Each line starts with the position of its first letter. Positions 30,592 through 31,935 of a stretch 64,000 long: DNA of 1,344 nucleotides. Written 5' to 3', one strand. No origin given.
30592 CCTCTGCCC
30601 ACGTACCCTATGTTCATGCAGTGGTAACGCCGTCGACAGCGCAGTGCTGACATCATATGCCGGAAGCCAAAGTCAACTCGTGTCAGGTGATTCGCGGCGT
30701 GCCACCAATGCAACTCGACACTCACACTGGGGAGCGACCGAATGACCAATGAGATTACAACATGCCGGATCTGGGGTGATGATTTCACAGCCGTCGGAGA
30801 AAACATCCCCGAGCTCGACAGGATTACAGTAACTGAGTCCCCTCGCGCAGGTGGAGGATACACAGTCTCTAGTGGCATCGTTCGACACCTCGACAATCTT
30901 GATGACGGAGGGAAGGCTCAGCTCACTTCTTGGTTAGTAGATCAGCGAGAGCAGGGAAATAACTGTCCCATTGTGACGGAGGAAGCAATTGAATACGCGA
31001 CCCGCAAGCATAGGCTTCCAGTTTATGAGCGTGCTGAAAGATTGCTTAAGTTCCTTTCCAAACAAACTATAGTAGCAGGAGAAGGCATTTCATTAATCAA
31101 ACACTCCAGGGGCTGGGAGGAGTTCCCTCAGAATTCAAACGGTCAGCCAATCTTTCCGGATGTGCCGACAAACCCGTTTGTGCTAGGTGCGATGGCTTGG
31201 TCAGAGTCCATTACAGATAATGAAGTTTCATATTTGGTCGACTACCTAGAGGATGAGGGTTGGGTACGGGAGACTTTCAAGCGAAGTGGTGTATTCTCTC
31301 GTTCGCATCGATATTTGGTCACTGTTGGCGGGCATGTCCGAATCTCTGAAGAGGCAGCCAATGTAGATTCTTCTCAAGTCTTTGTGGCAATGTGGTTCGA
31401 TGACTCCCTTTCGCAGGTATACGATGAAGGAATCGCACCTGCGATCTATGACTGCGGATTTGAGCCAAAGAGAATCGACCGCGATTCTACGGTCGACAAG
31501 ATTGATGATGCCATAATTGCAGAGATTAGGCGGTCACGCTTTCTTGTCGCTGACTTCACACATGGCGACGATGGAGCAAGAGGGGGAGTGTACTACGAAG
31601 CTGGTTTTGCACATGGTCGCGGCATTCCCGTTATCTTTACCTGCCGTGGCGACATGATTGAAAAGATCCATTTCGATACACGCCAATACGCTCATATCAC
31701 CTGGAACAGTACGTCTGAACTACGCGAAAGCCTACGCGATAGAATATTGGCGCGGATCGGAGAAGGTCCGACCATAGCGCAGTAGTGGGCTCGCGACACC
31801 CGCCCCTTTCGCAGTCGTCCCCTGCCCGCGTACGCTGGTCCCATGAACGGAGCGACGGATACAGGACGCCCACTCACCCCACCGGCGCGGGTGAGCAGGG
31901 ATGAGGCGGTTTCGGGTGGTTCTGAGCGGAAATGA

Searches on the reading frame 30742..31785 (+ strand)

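Call 72: search_protein_families(library=padloc, proteins=[window:30742-31785:+], max_evalue=0.01)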
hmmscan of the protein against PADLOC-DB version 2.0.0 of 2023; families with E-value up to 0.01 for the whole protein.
window:30742-31785:+ (347 aa): 1 family
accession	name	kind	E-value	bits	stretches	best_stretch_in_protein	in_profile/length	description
PDLC00733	Effector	-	2.1e-09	34.7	1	225-330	261-363/388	TIR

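Call 73: search_protein_families(library=pfam, proteins=[window:30742-31785:+], max_evalue=0.01)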
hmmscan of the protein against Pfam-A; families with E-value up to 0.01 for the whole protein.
window:30742-31785:+ (347 aa): 1 family
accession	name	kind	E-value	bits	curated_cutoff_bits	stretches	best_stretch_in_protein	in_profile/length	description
PF05014.21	Nuc_deoxyrib_tr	-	0.0034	17.9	28.8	1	244-301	43-97/117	Nucleoside 2-deoxyribosyltransferase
